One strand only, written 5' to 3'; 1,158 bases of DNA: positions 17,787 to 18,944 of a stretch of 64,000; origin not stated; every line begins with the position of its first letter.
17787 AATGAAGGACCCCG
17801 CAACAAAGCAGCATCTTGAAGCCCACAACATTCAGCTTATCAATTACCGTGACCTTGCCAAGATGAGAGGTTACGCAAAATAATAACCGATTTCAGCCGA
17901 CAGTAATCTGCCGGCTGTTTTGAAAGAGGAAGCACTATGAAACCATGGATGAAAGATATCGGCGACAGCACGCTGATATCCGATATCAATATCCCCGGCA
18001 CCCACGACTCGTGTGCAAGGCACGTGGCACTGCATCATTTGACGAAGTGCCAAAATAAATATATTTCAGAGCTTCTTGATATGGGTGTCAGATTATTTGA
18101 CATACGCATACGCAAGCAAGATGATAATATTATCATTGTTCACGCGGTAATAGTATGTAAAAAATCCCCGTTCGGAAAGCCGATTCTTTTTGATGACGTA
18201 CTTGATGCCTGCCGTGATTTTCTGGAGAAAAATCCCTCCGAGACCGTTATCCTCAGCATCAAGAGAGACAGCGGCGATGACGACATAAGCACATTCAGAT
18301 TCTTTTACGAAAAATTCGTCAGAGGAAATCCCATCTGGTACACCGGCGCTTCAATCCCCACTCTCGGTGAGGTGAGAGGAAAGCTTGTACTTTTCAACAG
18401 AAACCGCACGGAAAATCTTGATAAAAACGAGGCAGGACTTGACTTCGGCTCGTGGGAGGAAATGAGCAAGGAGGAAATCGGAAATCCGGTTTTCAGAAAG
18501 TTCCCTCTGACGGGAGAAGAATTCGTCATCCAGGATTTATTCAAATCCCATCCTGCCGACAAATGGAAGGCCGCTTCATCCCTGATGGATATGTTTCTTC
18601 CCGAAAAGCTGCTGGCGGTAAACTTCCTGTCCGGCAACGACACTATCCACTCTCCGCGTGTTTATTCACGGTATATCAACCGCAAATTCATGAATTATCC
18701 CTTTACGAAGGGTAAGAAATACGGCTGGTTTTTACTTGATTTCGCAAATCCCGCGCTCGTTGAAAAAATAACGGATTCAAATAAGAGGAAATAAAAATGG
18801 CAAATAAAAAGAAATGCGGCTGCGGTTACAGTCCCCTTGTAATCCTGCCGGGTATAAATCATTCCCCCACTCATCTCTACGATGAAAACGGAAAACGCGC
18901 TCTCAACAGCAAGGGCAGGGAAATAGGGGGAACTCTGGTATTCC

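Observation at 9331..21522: Eleven-gene phosphodiesterase / lipase / transporter block: candidate undescribed glyco-phospholipid head-group salvage system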

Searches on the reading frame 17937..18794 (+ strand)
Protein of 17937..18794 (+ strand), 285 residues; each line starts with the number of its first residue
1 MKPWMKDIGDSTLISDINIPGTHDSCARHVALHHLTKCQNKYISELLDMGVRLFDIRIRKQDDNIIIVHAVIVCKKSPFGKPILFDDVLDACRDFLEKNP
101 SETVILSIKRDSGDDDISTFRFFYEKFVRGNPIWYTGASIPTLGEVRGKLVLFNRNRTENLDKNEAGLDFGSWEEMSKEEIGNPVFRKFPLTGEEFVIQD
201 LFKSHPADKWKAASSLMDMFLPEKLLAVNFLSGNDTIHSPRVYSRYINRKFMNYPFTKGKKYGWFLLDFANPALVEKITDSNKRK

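Call 3: search_protein_families(library=pfam, proteins=[window:17937-18794:+], max_evalue=0.01)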
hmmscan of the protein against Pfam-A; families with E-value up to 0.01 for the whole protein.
window:17937-18794:+ (285 aa): 1 family
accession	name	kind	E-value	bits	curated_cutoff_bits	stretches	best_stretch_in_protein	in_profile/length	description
PF00388.25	PI-PLC-X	-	3.2e-13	50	23.1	1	35-155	24-143/144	Phosphatidylinositol-specific phospholipase C, X domain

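Call 6: search_protein_families(library=ncbifam, proteins=[window:17937-18794:+], max_evalue=0.01)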
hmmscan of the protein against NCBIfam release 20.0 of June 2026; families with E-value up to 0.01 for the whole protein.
window:17937-18794:+ (285 aa): 0 families

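Call 9: find_homologous_proteins(query=window:17937-18794:+)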
Query window:17937-18794:+ (285 aa): 203 proteins with E <= 0.001 among 1053 candidates; the best 120 are listed.
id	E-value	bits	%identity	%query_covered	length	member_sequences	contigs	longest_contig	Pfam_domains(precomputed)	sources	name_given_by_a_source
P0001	1.3e-186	637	98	99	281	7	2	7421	PF00388.26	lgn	-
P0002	4.8e-163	560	85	99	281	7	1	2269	PF00388.26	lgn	-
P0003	2.1e-130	452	67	99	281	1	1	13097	PF00388.26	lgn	-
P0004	8.3e-71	257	45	99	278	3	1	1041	PF00388.26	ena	-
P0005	8.7e-66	240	41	99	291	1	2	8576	PF00388.26,PF26146.1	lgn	-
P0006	1.8e-64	236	40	99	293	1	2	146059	PF00388.26,PF26146.1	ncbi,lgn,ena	-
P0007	6.4e-63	231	39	99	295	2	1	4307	PF00388.26,PF26146.1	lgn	-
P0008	4.1e-62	228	41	100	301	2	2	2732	PF00388.26,PF26146.1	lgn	-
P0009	7.5e-62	227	41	99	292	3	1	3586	PF00388.26,PF26146.1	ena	-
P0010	8.5e-62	227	40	99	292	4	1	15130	PF00388.26,PF26146.1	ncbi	-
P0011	2.9e-60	222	39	99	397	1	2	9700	PF00388.26,PF26146.1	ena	-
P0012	4.9e-60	222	39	99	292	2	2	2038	PF00388.26,PF26146.1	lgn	-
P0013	1.6e-58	217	38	99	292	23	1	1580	PF00388.26,PF26146.1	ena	-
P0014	1.9e-58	216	39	99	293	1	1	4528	PF00388.26,PF26146.1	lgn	-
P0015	2.6e-58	216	40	99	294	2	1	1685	PF00388.26,PF26146.1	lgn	-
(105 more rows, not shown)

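Call 11: find_related_loci(query=A1, collection=genome_contigs, flank=10000)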
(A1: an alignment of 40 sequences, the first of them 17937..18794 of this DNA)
Query A1 (285 aa) in genome_contigs; peptide patterns used: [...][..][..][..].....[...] (x = any residue, [..] = any of these).
452 stretches matched a pattern; 441 encode a relative of the query (tblastn E <= 1e-3); the best 80 are kept; 80 distinct loci.
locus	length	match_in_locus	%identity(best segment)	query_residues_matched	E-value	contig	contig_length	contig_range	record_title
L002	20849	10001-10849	89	1-283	3e-174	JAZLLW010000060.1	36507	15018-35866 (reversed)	MAG: Acutalibacteraceae bacterium isolate T1900044956_TA20190011.MAGScoT_cleanbin_000016 SGB_3837_k141_885971, whole gen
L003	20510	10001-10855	87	1-285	3e-172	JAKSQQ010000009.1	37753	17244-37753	MAG: Clostridia bacterium isolate Horse_feces233 MAG233_9, whole genome shotgun sequence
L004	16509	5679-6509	46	1-282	3e-76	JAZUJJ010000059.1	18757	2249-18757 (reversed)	MAG: Acutalibacteraceae bacterium isolate T1900045256_TH20190026.MAGScoT_cleanbin_000005 SGB_5792_k141_482841, whole gen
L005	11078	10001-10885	41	1-285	2e-66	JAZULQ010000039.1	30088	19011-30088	MAG: Acutalibacteraceae bacterium isolate T1900044904_TS20190370.MAGScoT_cleanbin_000062 SGB_3307_k141_2108527, whole ge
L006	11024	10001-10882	40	1-282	8e-65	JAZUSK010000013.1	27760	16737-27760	MAG: Acutalibacteraceae bacterium isolate T1900044846_TS20190312.MAGScoT_cleanbin_000015 SGB_2976_k141_122745, whole gen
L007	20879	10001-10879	38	1-282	1e-64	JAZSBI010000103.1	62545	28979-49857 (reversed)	MAG: Acutalibacteraceae bacterium isolate T1900044928_TS20190394.MAGScoT_cleanbin_000039 SGB_3399_k141_2046168, whole ge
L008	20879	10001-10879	38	1-282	6e-64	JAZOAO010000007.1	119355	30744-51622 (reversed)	MAG: Acutalibacteraceae bacterium isolate T1900044763_TS20190229.MAGScoT_cleanbin_000012 SGB_2377_k141_1411947, whole ge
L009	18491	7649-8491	41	1-271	9e-64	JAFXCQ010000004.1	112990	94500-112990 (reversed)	MAG: Clostridia bacterium isolate RGIG6294 Sheep_Rectum-3__c111801, whole genome shotgun sequence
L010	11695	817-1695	38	1-282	7e-63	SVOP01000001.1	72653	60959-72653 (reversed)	MAG: Oscillospiraceae bacterium isolate SIG568 NODE_1876_length_72653_cov_1.550906, whole genome shotgun sequence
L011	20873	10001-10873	36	1-282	1e-62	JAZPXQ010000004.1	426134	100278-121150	MAG: Acutalibacteraceae bacterium isolate T1900044651_TS20190117.MAGScoT_cleanbin_000005 SGB_1416_k141_837522, whole gen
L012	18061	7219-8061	39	1-271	1e-62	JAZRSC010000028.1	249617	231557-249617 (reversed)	MAG: Acutalibacteraceae bacterium isolate T1900045349_YK20190039.MAGScoT_cleanbin_000011 SGB_6736_k141_1209771, whole ge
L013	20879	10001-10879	37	1-282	1e-61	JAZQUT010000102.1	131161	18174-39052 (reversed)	MAG: Acutalibacteraceae bacterium isolate T1900045180_TC20190176.MAGScoT_cleanbin_000008 SGB_5226_k141_2426314, whole ge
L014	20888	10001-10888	37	1-285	4e-61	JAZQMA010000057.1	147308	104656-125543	MAG: Acutalibacteraceae bacterium isolate T1900044607_TS20190073.MAGScoT_cleanbin_000018 SGB_762_k141_639404, whole geno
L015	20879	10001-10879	39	1-282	6e-61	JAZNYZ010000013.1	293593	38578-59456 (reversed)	MAG: Acutalibacteraceae bacterium isolate T1900044773_TS20190239.MAGScoT_cleanbin_000011 SGB_2458_k141_773661, whole gen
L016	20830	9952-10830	39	1-282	6e-61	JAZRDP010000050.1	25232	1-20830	MAG: Acutalibacteraceae bacterium isolate T1900045506_YK20190200.MAGScoT_cleanbin_000013 SGB_7530_k141_1011461, whole ge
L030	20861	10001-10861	39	1-282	8e-57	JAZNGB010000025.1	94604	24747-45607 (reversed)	MAG: Acutalibacteraceae bacterium isolate T1900044709_TS20190175.MAGScoT_cleanbin_000006 SGB_1827_k141_1188951, whole ge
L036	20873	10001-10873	36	4-282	5e-56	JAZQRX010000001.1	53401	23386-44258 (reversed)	MAG: Acutalibacteraceae bacterium isolate T1900045219_TC20190215.MAGScoT_cleanbin_000014 SGB_5375_k141_2589476, whole ge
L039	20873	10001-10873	38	1-282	1e-54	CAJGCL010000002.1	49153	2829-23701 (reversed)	MAG: Clostridiaceae bacterium isolate MAG25 genome assembly, contig: k141_7099246_length_49153_cov_18.7645, whole genome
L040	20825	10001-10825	38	4-283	2e-54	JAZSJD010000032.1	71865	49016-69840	MAG: Acutalibacteraceae bacterium isolate T1900044566_TS20190032.MAGScoT_cleanbin_000010 SGB_405_k141_1082564, whole gen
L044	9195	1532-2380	37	5-285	2e-53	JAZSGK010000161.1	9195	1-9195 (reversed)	MAG: Acutalibacteraceae bacterium isolate T1900044578_TS20190044.MAGScoT_cleanbin_000065 SGB_535_k141_602536, whole geno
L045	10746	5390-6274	35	1-283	2e-53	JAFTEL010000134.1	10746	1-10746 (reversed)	MAG: Clostridia bacterium isolate RGIG3744 Goat_Rumen.Co__c2172186, whole genome shotgun sequence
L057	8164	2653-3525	34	1-282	2e-47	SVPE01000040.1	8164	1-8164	MAG: Oscillospiraceae bacterium isolate SIG583 NODE_134853_length_8164_cov_4.673510, whole genome shotgun sequence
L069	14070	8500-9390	33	1-282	5e-44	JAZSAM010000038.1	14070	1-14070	MAG: Acutalibacteraceae bacterium isolate T1900044936_TS20190402.MAGScoT_cleanbin_000007 SGB_3443_k141_136341, whole gen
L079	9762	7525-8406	36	1-282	4e-57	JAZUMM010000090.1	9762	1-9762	MAG: Acutalibacteraceae bacterium isolate T1900044892_TS20190358.MAGScoT_cleanbin_000043 SGB_3267_k141_571155, whole gen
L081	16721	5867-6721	31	4-283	1e-42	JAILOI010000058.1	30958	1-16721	MAG: Lachnospiraceae bacterium isolate RUI302 k141_6233847_flag=0_multi=188.9390_len=30958, whole genome shotgun sequenc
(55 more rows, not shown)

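Call 14: search_protein_families(library=pfam, proteins=[L016:7762-9759:-, L036:6553-7764:-, L008:5571-6662:-, L013:10903-12276:-, L079:6722-7480:+, L081:7254-7856:+, L009:8857-10908:-, L039:11056-13206:-, L040:8560-9999:+, L057:5385-6344:+], max_evalue=0.001)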
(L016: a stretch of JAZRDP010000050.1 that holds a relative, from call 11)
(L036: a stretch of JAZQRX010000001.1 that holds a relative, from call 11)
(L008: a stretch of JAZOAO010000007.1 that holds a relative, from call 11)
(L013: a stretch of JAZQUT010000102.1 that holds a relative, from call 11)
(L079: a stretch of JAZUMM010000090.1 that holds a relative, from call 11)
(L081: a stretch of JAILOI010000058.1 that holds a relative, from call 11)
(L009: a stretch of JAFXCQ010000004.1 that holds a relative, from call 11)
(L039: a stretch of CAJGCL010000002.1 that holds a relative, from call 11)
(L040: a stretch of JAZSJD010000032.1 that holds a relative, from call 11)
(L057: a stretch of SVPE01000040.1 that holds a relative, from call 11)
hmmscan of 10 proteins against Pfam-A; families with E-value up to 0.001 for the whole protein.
L016:7762-9759:- (665 aa): 9 families
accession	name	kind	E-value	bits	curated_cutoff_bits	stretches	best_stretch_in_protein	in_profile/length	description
PF02719.21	Polysacc_synt_2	-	4.2e-120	400.8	20.2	1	316-600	1-292/293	Polysaccharide biosynthesis protein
PF01370.27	Epimerase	-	1.6e-22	80.6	20.9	1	316-525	1-224/240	NAD dependent epimerase/dehydratase family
PF16363.11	GDP_Man_Dehyd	-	4.8e-16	59.6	27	1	317-442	1-131/332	GDP-mannose 4,6 dehydratase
PF04321.23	RmlD_sub_bind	-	2.5e-14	53.5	27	1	316-486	3-157/287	RmlD substrate binding domain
PF01073.25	3Beta_HSD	-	8.5e-10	38.5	22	1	318-447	2-123/280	3-beta hydroxysteroid dehydrogenase/isomerase family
PF13727.12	CoA_binding_3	-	2.7e-09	37.7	25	1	99-265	18-169/175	CoA-binding domain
PF08659.16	KR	-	0.00017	22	22.6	1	315-439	2-135/180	KR domain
PF13460.12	NAD_binding_10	-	0.00017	21.9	27.2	1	320-446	1-104/184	NAD(P)H-binding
PF05368.20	NmrA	-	0.0004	20.5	27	0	314-506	3-179/298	NmrA-like family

L036:6553-7764:- (403 aa): 3 families
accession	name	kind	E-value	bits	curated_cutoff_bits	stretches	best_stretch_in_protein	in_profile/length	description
PF13692.12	Glyco_trans_1_4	-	2.5e-16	60.6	27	1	229-368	2-141/142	Glycosyl transferases group 1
PF00534.26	Glycos_transf_1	-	7.7e-14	52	26.4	1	228-382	15-170/172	Glycosyl transferases group 1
PF13524.12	Glyco_trans_1_2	-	0.00011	22.6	25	1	274-388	27-132/144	Glycosyl transferase-like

L008:5571-6662:- (363 aa): 0 families

L013:10903-12276:- (457 aa): 9 families
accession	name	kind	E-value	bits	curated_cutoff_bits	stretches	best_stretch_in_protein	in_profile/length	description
PF12631.12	MnmE_helical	-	3.4e-49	168.3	40.1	1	126-454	1-211/211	MnmE helical domain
PF10396.14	TrmE_N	-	1.1e-39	135.6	29.8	1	4-123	1-117/117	GTP-binding protein TrmE N-terminus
PF01926.29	MMR_HSR1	-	1.6e-28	99.5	21.9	1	222-335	2-113/113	50S ribosome-binding GTPase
PF02421.24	FeoB_N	-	3.7e-10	40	27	1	222-372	3-154/156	Ferrous iron transport protein B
PF00009.33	GTP_EFTU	-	8.5e-07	29.2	26.5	1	301-377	94-185/188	Elongation factor Tu GTP binding domain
PF03193.22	RsgA_GTPase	-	2.6e-06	27.8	30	0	208-255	95-142/174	RsgA GTPase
PF00350.29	Dynamin_N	-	7.9e-05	23.2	27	0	223-258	2-36/168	Dynamin family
PF00071.28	Ras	-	0.00012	22.2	21.6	1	223-373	3-155/162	Ras family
PF16897.10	MMR_HSR1_Xtn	-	0.00075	19.9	35.2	0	328-374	57-100/106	C-terminal region of MMR_HSR1 domain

L079:6722-7480:+ (252 aa): 1 family
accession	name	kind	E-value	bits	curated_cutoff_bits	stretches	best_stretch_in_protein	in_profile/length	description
PF02397.22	Bac_transf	-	2.5e-64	216.5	27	1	66-246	1-178/179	Bacterial sugar transferase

L081:7254-7856:+ (200 aa): 1 family
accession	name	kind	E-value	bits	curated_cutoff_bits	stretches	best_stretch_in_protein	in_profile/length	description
PF07866.17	DUF1653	-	8.9e-26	90.5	23.5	1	11-74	2-61/62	Protein of unknown function (DUF1653)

L009:8857-10908:- (683 aa): 8 families
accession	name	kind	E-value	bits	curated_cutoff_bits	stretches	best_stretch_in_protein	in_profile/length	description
PF00270.35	DEAD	-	2.4e-26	92.9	26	1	274-426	6-165/167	DEAD/DEAH box helicase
PF17191.10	RecG_wedge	-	7.4e-26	91.1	23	1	17-175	2-160/162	RecG wedge domain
PF00271.37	Helicase_C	-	6.4e-25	88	23.5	1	462-576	7-108/110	Helicase conserved C-terminal domain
PF19833.4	RecG_dom3_C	-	3.2e-17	62.8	26.8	1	604-679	1-77/87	ATP-dependent DNA helicase RecG, domain 3, C-terminal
PF04851.21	ResIII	-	1.5e-16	61.1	22.5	1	263-420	3-162/164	Type III restriction enzyme, res subunit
PF01336.31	tRNA_anti-codon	-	1e-06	29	27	1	73-144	2-74/75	OB-fold nucleic acid binding domain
PF22590.2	Cas3-like_C_2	-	0.00017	22.2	27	0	491-577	14-104/106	CRISPR-associated nuclease/helicase Cas3, C-terminal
PF13604.12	AAA_30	-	0.00027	21.2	27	0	274-410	8-114/191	AAA domain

L039:11056-13206:- (716 aa): 8 families
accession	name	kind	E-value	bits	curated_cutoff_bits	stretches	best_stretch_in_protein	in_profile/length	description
PF03764.24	EFG_IV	-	2e-39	134.6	24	1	494-613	1-120/121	Elongation factor G, domain IV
PF00009.33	GTP_EFTU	-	5.4e-34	117.9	26.5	1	43-309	1-187/188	Elongation factor Tu GTP binding domain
PF14492.12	EFG_III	-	2.2e-24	85.7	27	1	419-492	1-74/75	Elongation Factor G, domain III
PF00679.30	EFG_C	-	2.1e-23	82.6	27.9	1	617-704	2-88/89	Elongation factor G C-terminus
PF22042.2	EF-G_D2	-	1e-11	45.2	27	1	325-407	2-83/84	Elongation factor G domain 2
PF04548.22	AIG1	-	5.1e-06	26.4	27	1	75-125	11-64/212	AIG1 family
PF16658.11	RF3_C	-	1.5e-05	25.2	40.1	1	428-508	15-95/132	Class II release factor RF3, C-terminal domain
PF03144.31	GTP_EFTU_D2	-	3.3e-05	24.7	30.3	1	339-406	1-73/73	Elongation factor Tu domain 2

L040:8560-9999:+ (479 aa): 0 families

L057:5385-6344:+ (319 aa): 1 family
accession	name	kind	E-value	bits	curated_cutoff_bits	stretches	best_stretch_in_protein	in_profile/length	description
PF02811.25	PHP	-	3.2e-08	34.5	26.4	1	8-51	1-46/164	PHP domain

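Call 29: search_solved_structures(query=A1, max_evalue=0.01, show_alignments=1)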
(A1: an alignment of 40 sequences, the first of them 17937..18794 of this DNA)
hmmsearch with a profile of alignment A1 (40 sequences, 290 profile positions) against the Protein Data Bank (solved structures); distinct sequences matched with E-value up to 0.01: 25.
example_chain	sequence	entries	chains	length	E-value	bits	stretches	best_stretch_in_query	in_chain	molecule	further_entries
3v1h_A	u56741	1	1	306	5.7e-49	170.5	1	5-289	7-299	1-phosphatidylinositol phosphodiesterase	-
4i9t_A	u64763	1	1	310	6e-49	170.4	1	5-289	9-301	1-phosphatidylinositol phosphodiesterase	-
4i90_A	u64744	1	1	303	6.6e-49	170.3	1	5-289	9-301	1-phosphatidylinositol phosphodiesterase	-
4i8y_A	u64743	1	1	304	6.7e-49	170.3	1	5-289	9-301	1-phosphatidylinositol phosphodiesterase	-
4f2u_A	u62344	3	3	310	7.2e-49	170.2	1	5-289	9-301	1-phosphatidylinositol phosphodiesterase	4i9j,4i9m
4s3g_A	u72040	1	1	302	1.4e-48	169.3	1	5-289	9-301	1-phosphatidylinositol phosphodiesterase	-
3v16_A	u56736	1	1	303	1.4e-48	169.3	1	5-289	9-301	1-phosphatidylinositol phosphodiesterase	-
3v18_A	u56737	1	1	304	1.4e-48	169.2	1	5-289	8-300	1-phosphatidylinositol phosphodiesterase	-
4f2b_A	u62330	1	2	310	1.5e-48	169.1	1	5-289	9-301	1-phosphatidylinositol phosphodiesterase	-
4rv3_A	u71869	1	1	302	2.5e-48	168.4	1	5-289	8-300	1-phosphatidylinositol phosphodiesterase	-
4f2t_A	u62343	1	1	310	2.8e-48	168.3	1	5-289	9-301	1-phosphatidylinositol phosphodiesterase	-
2plc_A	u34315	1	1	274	1.4e-47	165.9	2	4-177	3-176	PHOSPHATIDYLINOSITOL-SPECIFIC PHOSPHOLIPASE C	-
1aod_A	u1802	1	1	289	1.7e-47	165.7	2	4-177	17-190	PHOSPHATIDYLINOSITOL-SPECIFIC PHOSPHOLIPASE C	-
1gym_A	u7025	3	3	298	2.1e-47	165.3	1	4-282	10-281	PHOSPHATIDYLINOSITOL-SPECIFIC PHOSPHOLIPASE C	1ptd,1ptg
6s2a_A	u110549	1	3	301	2.2e-47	165.3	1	4-282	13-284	1-phosphatidylinositol phosphodiesterase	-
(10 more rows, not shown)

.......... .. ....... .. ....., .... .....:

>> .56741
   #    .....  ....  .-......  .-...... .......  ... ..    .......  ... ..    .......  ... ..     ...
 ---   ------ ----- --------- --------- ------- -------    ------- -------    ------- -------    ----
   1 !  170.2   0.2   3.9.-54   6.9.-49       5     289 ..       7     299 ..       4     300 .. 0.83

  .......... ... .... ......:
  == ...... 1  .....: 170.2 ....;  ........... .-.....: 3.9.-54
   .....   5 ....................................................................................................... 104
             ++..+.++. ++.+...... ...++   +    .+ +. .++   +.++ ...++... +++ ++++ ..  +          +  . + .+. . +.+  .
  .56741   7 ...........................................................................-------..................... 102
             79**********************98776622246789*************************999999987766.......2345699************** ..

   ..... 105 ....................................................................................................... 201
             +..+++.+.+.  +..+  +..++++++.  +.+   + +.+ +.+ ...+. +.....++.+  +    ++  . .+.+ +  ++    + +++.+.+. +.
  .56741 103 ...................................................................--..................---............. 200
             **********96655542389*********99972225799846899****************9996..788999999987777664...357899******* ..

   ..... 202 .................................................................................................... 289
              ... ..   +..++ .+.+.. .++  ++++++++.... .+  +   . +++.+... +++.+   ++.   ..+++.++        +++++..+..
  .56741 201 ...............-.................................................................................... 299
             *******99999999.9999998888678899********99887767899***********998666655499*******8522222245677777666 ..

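Call 48: search_protein_families(library=pfam, proteins=[L069:9417-10796:+, L069:10789-11253:+, L069:11250-12209:+, L044:6853-7851:+, L044:7848-8660:+, L044:8657-9195:+, L044:46-1134:+, L045:3003-5282:-, L045:983-2992:-, L045:8406-10724:+], max_evalue=0.001)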
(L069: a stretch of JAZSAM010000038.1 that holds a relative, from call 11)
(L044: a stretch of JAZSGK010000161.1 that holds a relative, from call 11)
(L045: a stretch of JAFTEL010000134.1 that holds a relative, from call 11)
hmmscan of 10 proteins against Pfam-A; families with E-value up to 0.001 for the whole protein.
L069:9417-10796:+ (459 aa): 2 families
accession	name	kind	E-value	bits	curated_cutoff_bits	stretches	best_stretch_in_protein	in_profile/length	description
PF11975.13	Glyco_hydro_4C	-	4e-39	135.2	24.1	1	189-433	1-211/211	Family 4 glycosyl hydrolase C-terminal domain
PF02056.22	Glyco_hydro_4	-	3e-31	108.8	23.2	1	2-180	1-181/183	Family 4 glycosyl hydrolase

L069:10789-11253:+ (154 aa): 0 families

L069:11250-12209:+ (319 aa): 1 family
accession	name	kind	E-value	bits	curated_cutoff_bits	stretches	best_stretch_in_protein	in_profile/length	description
PF02811.25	PHP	-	1.8e-07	32.1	26.4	1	8-51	1-46/164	PHP domain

L044:6853-7851:+ (332 aa): 2 families
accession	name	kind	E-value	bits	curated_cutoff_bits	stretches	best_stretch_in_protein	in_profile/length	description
PF00149.33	Metallophos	-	1.9e-10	41.9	21.5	1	8-197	1-160/191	Calcineurin-like phosphoesterase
PF12850.12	Metallophos_2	-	0.00025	21.5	27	0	9-101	2-76/154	Calcineurin-like phosphoesterase superfamily domain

L044:7848-8660:+ (270 aa): 2 families
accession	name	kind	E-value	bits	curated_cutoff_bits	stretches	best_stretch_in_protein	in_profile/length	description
PF00753.33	Lactamase_B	-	2e-08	34.9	22.7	1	22-134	8-122/196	Metallo-beta-lactamase superfamily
PF12706.13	Lactamase_B_2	-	8.8e-05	22.6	27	1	31-87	2-63/200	Beta-lactamase superfamily domain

L044:8657-9195:+ (179 aa): 1 family
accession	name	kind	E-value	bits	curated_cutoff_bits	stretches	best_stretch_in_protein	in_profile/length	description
PF08713.17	DNA_alkylation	-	5.2e-15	56.1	21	1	6-163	1-165/213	DNA alkylation repair enzyme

L044:46-1134:+ (362 aa): 1 family
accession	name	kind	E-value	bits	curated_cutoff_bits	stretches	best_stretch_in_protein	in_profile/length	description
PF02782.22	FGGY_C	-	9.5e-34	117.3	27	1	107-305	2-197/198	FGGY family of carbohydrate kinases, C-terminal domain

L045:3003-5282:- (759 aa): 3 families
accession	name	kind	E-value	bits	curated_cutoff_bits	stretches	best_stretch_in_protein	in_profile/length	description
PF00933.27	Glyco_hydro_3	-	2.8e-53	181.8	27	1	96-369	48-316/316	Glycosyl hydrolase family 3 N terminal domain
PF01915.27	Glyco_hydro_3_C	-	8.5e-46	156.9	31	1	408-645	2-200/200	Glycosyl hydrolase family 3 C-terminal domain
PF14310.12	Fn3-like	-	2.5e-22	79.2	25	1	679-748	1-71/71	Fibronectin type III-like domain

L045:983-2992:- (669 aa): 0 families

L045:8406-10724:+ (772 aa): 6 families
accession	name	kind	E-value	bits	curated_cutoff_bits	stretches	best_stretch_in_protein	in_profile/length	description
PF18981.6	InlK_D3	-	2.6e-08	34.3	25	0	437-474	35-75/75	Internalin K domain (D3/D4)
PF00404.24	Dockerin_1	-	4.3e-06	27.2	22.9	1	644-699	2-54/57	Dockerin type I domain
PF07495.19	Y_Y_Y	-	5.7e-05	23.4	26.6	0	337-387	15-63/65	Y_Y_Y domain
PF20495.3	DUF6727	-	6.5e-05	23.2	22.3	0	513-565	70-122/152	Family of unknown function (DUF6727)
PF08329.16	ChitinaseA_N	-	7.6e-05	22.8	21.2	0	320-386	41-107/133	Chitinase A, N-terminal domain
PF24421.1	Ig_J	-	0.00061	20.3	29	0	442-469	68-95/104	Tip attachment protein J, Ig-like domain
